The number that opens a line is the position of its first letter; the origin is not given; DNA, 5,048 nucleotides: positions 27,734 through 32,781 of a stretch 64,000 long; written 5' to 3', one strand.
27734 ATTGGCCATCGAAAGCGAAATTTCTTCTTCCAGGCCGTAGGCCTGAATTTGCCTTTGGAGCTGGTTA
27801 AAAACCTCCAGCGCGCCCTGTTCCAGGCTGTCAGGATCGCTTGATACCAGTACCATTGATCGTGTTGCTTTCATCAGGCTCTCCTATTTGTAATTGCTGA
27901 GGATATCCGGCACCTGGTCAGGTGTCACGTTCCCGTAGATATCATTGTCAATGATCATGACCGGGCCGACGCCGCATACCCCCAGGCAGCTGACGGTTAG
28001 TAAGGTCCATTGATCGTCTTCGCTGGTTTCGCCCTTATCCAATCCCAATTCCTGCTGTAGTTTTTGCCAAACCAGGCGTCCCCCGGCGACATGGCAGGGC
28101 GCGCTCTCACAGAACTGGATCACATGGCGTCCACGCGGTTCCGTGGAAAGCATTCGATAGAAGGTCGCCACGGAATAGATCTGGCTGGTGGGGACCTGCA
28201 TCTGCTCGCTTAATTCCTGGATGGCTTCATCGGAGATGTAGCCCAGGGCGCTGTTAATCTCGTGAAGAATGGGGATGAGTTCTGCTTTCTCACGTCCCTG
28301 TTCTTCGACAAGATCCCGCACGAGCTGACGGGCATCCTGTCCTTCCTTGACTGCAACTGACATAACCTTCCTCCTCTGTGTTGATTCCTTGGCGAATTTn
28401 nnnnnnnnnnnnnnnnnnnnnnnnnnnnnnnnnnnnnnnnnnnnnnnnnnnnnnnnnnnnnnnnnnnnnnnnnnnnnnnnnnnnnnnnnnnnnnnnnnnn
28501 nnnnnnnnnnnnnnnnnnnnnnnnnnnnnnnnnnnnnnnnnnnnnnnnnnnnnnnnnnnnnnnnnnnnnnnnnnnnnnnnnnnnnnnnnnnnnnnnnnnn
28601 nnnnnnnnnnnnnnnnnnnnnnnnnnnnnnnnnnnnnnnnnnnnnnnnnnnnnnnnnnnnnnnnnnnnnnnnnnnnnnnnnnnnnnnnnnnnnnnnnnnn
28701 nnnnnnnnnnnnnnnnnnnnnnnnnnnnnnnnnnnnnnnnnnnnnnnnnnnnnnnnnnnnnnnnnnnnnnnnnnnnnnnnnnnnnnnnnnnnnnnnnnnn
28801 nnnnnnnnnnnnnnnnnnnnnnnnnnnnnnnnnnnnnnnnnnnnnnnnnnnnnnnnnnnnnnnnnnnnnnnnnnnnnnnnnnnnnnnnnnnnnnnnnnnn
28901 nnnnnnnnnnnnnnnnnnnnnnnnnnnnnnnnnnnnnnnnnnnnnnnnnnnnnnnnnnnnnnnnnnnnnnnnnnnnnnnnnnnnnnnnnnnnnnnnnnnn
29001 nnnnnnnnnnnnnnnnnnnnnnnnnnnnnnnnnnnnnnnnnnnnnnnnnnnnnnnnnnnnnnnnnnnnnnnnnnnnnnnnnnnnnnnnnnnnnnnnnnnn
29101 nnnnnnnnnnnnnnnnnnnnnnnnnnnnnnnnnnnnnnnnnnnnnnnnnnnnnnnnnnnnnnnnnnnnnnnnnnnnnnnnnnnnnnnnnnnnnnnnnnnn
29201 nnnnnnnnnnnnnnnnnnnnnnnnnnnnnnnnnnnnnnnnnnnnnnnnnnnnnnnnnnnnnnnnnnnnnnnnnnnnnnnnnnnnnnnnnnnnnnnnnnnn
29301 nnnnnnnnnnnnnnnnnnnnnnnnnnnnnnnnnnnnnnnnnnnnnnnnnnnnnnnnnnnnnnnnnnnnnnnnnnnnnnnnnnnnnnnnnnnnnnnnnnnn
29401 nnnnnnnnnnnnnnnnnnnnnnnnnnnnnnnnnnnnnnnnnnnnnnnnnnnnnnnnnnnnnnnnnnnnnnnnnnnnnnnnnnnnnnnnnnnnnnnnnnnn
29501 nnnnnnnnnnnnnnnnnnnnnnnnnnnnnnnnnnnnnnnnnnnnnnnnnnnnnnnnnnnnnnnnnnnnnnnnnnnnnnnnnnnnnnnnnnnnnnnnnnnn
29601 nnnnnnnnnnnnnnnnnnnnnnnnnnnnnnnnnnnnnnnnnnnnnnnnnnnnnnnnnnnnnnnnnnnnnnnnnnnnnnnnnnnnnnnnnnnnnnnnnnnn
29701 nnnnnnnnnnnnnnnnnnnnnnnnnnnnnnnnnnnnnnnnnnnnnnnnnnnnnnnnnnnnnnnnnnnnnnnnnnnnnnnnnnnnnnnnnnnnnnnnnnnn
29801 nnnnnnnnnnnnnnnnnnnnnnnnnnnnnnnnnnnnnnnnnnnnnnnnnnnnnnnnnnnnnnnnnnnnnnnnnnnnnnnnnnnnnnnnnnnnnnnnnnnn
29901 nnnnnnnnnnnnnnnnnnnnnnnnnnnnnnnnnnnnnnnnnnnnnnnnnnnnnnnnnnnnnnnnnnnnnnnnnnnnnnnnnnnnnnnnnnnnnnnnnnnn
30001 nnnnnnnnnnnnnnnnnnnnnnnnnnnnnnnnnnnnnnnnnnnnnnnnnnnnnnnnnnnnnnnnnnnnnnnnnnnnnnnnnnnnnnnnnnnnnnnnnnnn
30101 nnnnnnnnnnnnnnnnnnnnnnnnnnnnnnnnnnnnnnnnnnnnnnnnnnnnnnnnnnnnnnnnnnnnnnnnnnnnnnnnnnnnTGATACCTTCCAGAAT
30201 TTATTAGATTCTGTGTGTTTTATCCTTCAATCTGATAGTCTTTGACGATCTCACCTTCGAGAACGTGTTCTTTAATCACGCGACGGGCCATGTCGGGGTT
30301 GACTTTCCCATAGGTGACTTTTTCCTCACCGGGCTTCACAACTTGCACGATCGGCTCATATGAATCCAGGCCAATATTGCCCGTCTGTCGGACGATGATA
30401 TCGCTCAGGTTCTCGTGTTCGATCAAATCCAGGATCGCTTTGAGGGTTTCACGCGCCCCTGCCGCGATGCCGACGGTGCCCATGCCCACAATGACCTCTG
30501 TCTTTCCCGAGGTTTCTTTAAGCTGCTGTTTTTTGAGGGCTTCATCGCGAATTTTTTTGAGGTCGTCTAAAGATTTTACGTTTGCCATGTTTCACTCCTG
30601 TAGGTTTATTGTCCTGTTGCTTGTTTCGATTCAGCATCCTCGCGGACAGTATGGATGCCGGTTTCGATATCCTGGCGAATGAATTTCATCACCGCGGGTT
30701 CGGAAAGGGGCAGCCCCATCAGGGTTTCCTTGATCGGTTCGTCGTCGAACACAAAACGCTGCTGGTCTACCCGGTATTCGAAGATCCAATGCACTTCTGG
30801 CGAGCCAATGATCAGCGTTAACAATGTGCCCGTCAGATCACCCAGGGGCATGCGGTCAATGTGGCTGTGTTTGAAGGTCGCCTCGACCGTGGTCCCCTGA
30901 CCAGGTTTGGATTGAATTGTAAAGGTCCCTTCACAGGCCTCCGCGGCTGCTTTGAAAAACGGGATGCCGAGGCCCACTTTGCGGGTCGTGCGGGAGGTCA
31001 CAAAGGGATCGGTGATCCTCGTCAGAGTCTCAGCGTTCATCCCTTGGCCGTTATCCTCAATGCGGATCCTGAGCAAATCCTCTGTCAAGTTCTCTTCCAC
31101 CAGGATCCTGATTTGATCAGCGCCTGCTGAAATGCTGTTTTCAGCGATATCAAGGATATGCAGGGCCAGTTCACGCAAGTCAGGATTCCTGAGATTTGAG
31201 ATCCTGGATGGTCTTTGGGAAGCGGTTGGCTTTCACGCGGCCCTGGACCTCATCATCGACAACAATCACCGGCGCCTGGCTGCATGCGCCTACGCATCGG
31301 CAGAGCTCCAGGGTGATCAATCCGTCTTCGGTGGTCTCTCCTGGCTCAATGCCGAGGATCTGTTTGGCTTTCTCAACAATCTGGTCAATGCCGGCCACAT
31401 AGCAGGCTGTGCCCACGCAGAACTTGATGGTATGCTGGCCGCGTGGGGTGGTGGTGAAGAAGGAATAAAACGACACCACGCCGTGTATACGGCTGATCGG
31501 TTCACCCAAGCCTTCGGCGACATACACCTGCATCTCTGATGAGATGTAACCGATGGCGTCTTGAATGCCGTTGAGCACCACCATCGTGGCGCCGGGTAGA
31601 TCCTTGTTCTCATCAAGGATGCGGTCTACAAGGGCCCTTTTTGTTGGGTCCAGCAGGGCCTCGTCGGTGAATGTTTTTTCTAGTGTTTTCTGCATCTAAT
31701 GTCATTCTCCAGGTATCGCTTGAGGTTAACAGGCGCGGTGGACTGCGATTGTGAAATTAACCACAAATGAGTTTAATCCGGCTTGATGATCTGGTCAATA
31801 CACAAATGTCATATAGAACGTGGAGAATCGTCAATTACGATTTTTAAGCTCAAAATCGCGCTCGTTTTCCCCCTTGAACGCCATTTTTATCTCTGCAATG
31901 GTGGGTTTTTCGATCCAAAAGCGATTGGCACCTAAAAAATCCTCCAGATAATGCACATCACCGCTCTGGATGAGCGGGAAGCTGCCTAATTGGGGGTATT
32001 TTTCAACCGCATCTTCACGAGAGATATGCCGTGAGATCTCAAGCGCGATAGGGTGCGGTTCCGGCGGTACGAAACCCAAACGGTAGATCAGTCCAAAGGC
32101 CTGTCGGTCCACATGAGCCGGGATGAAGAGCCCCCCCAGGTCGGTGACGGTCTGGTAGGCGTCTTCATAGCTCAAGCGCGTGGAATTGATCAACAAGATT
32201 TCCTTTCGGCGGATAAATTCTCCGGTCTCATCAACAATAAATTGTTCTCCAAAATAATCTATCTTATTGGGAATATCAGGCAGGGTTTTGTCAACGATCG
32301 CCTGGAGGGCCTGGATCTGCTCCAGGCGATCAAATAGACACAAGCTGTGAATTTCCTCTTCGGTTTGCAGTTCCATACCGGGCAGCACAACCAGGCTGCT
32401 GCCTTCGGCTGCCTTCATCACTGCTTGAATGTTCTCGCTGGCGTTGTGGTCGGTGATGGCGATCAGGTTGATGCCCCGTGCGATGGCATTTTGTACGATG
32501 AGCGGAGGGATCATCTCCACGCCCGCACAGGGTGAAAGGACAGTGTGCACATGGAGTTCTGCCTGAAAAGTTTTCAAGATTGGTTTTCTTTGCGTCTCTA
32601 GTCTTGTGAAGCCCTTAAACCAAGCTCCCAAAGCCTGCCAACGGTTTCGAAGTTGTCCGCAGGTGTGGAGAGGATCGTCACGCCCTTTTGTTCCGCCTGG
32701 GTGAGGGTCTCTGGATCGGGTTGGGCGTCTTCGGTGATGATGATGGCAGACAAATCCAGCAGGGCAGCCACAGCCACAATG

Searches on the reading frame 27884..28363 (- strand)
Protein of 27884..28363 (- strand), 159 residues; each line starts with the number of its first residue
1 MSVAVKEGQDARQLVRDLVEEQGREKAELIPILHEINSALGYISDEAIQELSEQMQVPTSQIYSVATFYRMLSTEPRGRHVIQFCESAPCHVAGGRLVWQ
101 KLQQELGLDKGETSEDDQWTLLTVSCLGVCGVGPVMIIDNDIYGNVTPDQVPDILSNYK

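Call 3: search_protein_families(library=pfam, proteins=[window:27884-28363:-])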
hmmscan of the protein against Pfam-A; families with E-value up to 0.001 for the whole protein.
window:27884-28363:- (159 aa): 1 family
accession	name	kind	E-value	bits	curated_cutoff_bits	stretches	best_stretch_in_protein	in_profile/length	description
PF01257.25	2Fe-2S_thioredx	-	1.5e-47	161.5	24.8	1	18-159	4-145/145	Thioredoxin-like [2Fe-2S] ferredoxin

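Call 4: search_protein_families(library=ncbifam, proteins=[window:27884-28363:-])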
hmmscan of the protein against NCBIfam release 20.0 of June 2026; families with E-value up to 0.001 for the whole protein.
window:27884-28363:- (159 aa): 10 families
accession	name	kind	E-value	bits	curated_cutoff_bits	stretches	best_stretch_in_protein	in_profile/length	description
NF005722.0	PRK07539.1-2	equivalog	8.4e-46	155.9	141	1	11-159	9-157/157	NADH-quinone oxidoreductase subunit NuoE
NF005747.0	PRK07571.1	equivalog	1.2e-38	132.5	224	1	11-155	21-165/173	bidirectional hydrogenase complex protein HoxE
TIGR01958.1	nuoE_fam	subfamily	3e-38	131.3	142.4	1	22-159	11-148/148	NADH-quinone oxidoreductase subunit NuoE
NF004638.0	PRK05988.1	equivalog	6.1e-36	123.6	198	1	8-157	7-156/159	formate dehydrogenase subunit gamma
NF005721.0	PRK07539.1-1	equivalog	2.4e-31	109.1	308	1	16-156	35-175/292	NADH-quinone oxidoreductase subunit NuoE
NF005725.0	PRK07539.1-5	equivalog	2.8e-30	105.3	220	1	22-159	34-172/174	NADH-quinone oxidoreductase subunit NuoE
NF005723.0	PRK07539.1-3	equivalog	2e-26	92.7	226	1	34-156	31-154/158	NADH-quinone oxidoreductase subunit NuoE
NF005724.0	PRK07539.1-4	equivalog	1.2e-22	80.9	280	1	22-158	35-172/240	NADH-quinone oxidoreductase subunit NuoE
NF009040.0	PRK12373.1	equivalog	1.4e-17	64.5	514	1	22-158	32-169/400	NADH-quinone oxidoreductase subunit E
NF041612.1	fdxn_Clost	equivalog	0.0004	20.9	150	1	123-157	53-89/102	2Fe-2S ferredoxin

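Call 30: search_solved_structures(query=window:27884-28363:-, max_evalue=1e-15, show_alignments=1)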
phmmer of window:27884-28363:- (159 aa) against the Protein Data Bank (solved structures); distinct sequences matched with E-value up to 1e-15: 44.
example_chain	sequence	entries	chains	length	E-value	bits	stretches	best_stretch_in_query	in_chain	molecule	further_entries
7t2r_C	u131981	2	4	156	3.8e-40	140.5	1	12-158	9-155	NiFe hydrogenase subunit C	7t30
9n5u_C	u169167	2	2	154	7.3e-34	120.1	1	27-159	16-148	NfnC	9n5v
7p5h_C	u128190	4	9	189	1.3e-32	116.1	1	14-157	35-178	Fe-hydrogenase, subunit gamma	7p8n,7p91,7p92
8a6t_C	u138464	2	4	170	4.6e-32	114.3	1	13-158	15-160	Electron bifurcating hydrogenase subunit HydC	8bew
9q8i_E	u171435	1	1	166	4.3e-31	111.1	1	26-159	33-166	NADH-quinone oxidoreductase subunit E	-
7p61_E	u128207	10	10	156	2.6e-29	105.4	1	26-159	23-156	NADH dehydrogenase I subunit E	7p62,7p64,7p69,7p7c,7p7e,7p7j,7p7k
7awt_E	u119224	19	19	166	2.9e-29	105.2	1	26-159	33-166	NADH-quinone oxidoreductase subunit E | NADH dehydrogenase I subunit E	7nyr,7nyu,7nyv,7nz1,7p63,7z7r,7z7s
7q4v_C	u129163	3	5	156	1.4e-28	103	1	14-158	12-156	Iron hydrogenase HydC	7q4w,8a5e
9bov_C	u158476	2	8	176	1.6e-27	99.5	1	14-155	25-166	NADH dehydrogenase (Ubiquinone), 24 kDa subunit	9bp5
9mqx_C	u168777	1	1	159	5.6e-27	97.8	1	25-155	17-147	NADH:ubiquinone oxidoreductase 24 kD subunit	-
8uca_V2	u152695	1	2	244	2.1e-25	92.6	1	22-157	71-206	NADH dehydrogenase [ubiquinone] flavoprotein 2, mitochondrial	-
7ak5_E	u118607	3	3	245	2.2e-25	92.6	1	22-157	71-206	NADH dehydrogenase [ubiquinone] flavoprotein 2, mitochondrial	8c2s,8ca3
6g2j_E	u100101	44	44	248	2.2e-25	92.6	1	22-157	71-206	NADH dehydrogenase [ubiquinone] flavoprotein 2, mitochondrial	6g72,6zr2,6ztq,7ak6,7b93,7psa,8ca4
8oh5_A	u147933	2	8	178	2.9e-25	92.2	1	17-156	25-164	NAD-dependent formate dehydrogenase gamma subunit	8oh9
5gpn_d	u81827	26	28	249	3.5e-25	91.9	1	22-157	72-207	NADH dehydrogenase [ubiquinone] flavoprotein 2, mitochondrial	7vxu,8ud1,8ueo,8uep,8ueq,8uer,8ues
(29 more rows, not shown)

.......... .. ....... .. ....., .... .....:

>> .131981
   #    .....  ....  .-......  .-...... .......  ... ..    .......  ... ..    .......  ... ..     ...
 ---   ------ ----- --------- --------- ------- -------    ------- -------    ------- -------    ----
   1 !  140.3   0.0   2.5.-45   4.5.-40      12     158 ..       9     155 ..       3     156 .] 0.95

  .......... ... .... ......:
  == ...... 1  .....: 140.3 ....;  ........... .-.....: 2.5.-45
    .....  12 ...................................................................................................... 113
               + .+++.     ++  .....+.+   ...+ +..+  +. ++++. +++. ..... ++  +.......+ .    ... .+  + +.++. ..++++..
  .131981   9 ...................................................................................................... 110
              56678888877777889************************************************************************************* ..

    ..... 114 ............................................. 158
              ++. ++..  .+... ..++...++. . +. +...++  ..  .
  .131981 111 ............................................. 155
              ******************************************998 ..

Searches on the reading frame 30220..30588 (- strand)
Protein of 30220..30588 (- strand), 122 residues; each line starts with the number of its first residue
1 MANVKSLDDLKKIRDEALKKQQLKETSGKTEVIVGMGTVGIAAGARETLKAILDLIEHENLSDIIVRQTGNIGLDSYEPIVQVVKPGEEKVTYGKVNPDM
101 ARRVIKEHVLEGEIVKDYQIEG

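Call 3: search_protein_families(library=pfam, proteins=[window:30220-30588:-])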
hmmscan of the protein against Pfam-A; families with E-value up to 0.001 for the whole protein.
window:30220-30588:- (122 aa): 0 families

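Call 4: search_protein_families(library=ncbifam, proteins=[window:30220-30588:-])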
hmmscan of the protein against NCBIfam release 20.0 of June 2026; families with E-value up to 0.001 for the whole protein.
window:30220-30588:- (122 aa): 2 families
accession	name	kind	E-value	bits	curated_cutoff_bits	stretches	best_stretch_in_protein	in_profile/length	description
NF041612.1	fdxn_Clost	equivalog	5.4e-07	30.1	150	1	46-120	30-102/102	2Fe-2S ferredoxin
NF041613.1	fdxn_Azotob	equivalog_domain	0.00045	20.5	195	1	44-117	28-99/107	2Fe-2S ferredoxin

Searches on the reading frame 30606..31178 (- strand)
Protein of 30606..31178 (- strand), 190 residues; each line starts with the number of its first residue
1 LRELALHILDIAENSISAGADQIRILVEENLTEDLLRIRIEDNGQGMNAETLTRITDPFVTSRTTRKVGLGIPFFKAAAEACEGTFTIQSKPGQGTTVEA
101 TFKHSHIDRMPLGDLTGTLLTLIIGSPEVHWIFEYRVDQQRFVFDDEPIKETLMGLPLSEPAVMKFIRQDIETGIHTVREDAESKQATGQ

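Call 3: search_protein_families(library=pfam, proteins=[window:30606-31178:-])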
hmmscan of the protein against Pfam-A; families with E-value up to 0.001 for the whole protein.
window:30606-31178:- (190 aa): 2 families
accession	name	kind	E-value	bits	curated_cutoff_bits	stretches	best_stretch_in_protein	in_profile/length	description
PF02518.31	HATPase_c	-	6e-17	62.5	26.4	1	8-104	10-109/111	Histidine kinase-, DNA gyrase B-, and HSP90-like ATPase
PF13589.12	HATPase_c_3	-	6.6e-09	36.3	25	1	8-91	7-93/137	Histidine kinase-, DNA gyrase B-, and HSP90-like ATPase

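Call 4: search_protein_families(library=ncbifam, proteins=[window:30606-31178:-])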
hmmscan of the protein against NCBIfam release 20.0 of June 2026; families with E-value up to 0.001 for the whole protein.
window:30606-31178:- (190 aa): 54 families (the best 25 are shown)
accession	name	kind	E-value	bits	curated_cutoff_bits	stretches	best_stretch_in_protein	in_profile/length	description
NF010411.0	PRK13837.1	equivalog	2.7e-13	48.9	647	1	33-102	605-673/828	two-component system VirA-like sensor kinase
NF008468.0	PRK11360.1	equivalog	1.2e-12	47.1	646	1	10-106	513-610/616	two-component system sensor histidine kinase AtoS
NF053867.1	SprKinKinDBac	equivalog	7.2e-11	41.2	775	1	8-102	402-495/500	sporulation kinase KinD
NF007688.0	PRK10364.1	equivalog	6.6e-10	38.3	479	1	8-99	356-446/460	two-component system sensor histidine kinase ZraS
NF010076.0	PRK13557.1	subfamily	1.4e-09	37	631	1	33-105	322-395/540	histidine kinase famiy protein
TIGR02916.1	PEP_his_kin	equivalog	1.6e-09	36.9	300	1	10-99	586-675/679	XrtA/PEP-CTERM system histidine kinase PrsK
TIGR02966.1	phoR_proteo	equivalog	1.8e-09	37.1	334.2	1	8-102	234-333/333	phosphate regulon sensor histidine kinase PhoR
TIGR00585.2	mutl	equivalog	2.1e-09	36.8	180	1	12-63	29-77/555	DNA mismatch repair endonuclease MutL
NF033792.0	ActS_PrrB_HisK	equivalog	3.3e-09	36.1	350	1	10-106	318-421/423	ActS/PrrB/RegB family redox-sensitive histidine kinase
NF052573.1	HisKinEspAMyxo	equivalog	5.5e-09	34.6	1400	1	21-103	528-610/755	serine histidine kinase EspA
NF046044.1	PnpS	equivalog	5.6e-09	35.5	400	1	9-101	291-388/390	two-component system histidine kinase PnpS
NF041947.1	LuxQ_Vibrio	equivalog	6.4e-09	34.3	1200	1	18-101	605-693/843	quorum-sensing autoinducer 2 sensor kinase/phosphatase LuxQ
NF007004.0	PRK09467.1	equivalog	1.3e-08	34.1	415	1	9-104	340-436/440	two-component system sensor histidine kinase EnvZ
NF011874.0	PRK15347.1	equivalog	1.4e-08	33.2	852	1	24-100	533-610/921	two component system sensor kinase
NF038348.1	T2SS_HK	subfamily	1.7e-08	33.3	450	1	22-101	490-570/574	histidine kinase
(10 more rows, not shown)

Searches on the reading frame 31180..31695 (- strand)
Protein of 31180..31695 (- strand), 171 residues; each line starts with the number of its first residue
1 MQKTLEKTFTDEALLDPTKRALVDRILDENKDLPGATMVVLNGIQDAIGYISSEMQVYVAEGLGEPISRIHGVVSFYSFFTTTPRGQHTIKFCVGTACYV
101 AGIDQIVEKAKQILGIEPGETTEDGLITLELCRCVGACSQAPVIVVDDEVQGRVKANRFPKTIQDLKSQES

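Call 3: search_protein_families(library=pfam, proteins=[window:31180-31695:-])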
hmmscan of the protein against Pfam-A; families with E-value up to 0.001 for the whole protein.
window:31180-31695:- (171 aa): 1 family
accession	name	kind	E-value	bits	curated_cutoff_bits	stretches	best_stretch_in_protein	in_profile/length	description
PF01257.25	2Fe-2S_thioredx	-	2.3e-43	147.9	24.8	1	24-167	2-145/145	Thioredoxin-like [2Fe-2S] ferredoxin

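Call 4: search_protein_families(library=ncbifam, proteins=[window:31180-31695:-])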
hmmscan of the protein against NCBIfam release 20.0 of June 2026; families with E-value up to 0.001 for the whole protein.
window:31180-31695:- (171 aa): 9 families
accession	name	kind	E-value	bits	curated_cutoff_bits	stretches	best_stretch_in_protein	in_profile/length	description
NF005747.0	PRK07571.1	equivalog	9.1e-45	152.4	224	1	16-169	18-171/173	bidirectional hydrogenase complex protein HoxE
NF004638.0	PRK05988.1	equivalog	2.9e-39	134.4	198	1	18-166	9-157/159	formate dehydrogenase subunit gamma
NF005722.0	PRK07539.1-2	equivalog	2e-35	122.2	141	1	15-165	5-155/157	NADH-quinone oxidoreductase subunit NuoE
TIGR01958.1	nuoE_fam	subfamily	2.6e-33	115.2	142.4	1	36-166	17-147/148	NADH-quinone oxidoreductase subunit NuoE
NF005725.0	PRK07539.1-5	equivalog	1.6e-29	102.8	220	1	12-167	14-172/174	NADH-quinone oxidoreductase subunit NuoE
NF005721.0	PRK07539.1-1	equivalog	1.3e-24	87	308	1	36-169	47-180/292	NADH-quinone oxidoreductase subunit NuoE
NF005723.0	PRK07539.1-3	equivalog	4.2e-23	81.9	226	1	35-167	24-157/158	NADH-quinone oxidoreductase subunit NuoE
NF005724.0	PRK07539.1-4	equivalog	8.3e-17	61.8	280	1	36-169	41-175/240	NADH-quinone oxidoreductase subunit NuoE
NF009040.0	PRK12373.1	equivalog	5.3e-13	49.4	514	1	40-167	42-170/400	NADH-quinone oxidoreductase subunit E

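Call 31: search_solved_structures(query=window:31180-31695:-, max_evalue=1e-15, show_alignments=1)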
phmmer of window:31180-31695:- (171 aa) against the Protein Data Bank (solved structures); distinct sequences matched with E-value up to 1e-15: 45.
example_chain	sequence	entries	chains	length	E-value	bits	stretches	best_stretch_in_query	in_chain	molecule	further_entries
7q4v_C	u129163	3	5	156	1.3e-36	129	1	21-163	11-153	Iron hydrogenase HydC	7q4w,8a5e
7t2r_C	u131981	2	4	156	3.5e-31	111.4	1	30-159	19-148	NiFe hydrogenase subunit C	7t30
8a6t_C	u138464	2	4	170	1.3e-30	109.5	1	21-166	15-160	Electron bifurcating hydrogenase subunit HydC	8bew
9n5u_C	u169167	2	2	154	2.9e-30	108.4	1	34-168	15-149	NfnC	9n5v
6vw7_A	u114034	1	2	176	1e-27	100.1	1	25-168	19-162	NAD-dependent formate dehydrogenase gamma subunit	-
6vw8_A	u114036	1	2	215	1.8e-27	99.3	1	25-168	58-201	NAD-dependent formate dehydrogenase gamma subunit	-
7p5h_C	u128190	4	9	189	4.6e-27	98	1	39-170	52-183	Fe-hydrogenase, subunit gamma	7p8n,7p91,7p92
9mqx_C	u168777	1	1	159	3.6e-26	95.1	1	27-157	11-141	NADH:ubiquinone oxidoreductase 24 kD subunit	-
9bov_C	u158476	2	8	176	5.4e-26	94.5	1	20-165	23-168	NADH dehydrogenase (Ubiquinone), 24 kDa subunit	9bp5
8oh5_A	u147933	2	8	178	1.7e-25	92.9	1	14-169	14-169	NAD-dependent formate dehydrogenase gamma subunit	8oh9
6gcs_H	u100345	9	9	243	2e-23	86.1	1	35-167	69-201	24-KDA SUBUNIT (NUHM) | Subunit NUHM of NADH:Ubiquinone Oxidoreductase (Complex I)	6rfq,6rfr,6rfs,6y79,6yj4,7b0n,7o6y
6q9c_A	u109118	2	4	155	4.5e-23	85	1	36-149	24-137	NADH-quinone oxidoreductase subunit E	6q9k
6hl2_A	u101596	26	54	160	4.8e-23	84.9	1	36-149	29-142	NADH-quinone oxidoreductase subunit E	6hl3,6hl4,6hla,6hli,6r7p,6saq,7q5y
9he5_A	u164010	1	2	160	6.6e-23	84.5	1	36-149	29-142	NADH-quinone oxidoreductase subunit E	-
9heg_A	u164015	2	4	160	1.2e-22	83.6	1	36-149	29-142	NADH-quinone oxidoreductase subunit E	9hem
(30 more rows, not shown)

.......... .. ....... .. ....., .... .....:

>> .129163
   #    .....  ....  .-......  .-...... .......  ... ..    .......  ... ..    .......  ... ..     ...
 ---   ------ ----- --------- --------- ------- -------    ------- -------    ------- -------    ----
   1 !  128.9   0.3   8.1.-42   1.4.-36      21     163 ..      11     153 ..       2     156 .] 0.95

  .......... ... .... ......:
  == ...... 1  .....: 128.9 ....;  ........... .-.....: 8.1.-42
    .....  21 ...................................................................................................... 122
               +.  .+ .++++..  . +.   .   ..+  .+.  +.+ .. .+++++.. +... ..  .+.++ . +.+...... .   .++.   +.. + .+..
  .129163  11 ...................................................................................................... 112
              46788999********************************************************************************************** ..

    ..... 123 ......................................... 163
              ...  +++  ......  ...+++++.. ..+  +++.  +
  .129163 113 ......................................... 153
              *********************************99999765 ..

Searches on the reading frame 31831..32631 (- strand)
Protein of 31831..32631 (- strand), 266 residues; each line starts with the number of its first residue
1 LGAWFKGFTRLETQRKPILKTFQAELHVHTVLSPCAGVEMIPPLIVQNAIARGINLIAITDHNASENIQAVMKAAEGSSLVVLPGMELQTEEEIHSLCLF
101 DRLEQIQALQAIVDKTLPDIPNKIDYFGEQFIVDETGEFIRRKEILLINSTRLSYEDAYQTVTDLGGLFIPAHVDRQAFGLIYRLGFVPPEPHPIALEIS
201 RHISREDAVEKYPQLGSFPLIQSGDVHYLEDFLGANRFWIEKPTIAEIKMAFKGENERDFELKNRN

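Call 14: search_protein_families(library=pfam, proteins=[window:31831-32631:-], max_evalue=0.00001)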
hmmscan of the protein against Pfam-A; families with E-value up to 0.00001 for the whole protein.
window:31831-32631:- (266 aa): 1 family
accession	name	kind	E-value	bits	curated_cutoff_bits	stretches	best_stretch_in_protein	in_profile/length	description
PF02811.25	PHP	-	1.7e-08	35.4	26.4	1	25-115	1-94/164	PHP domain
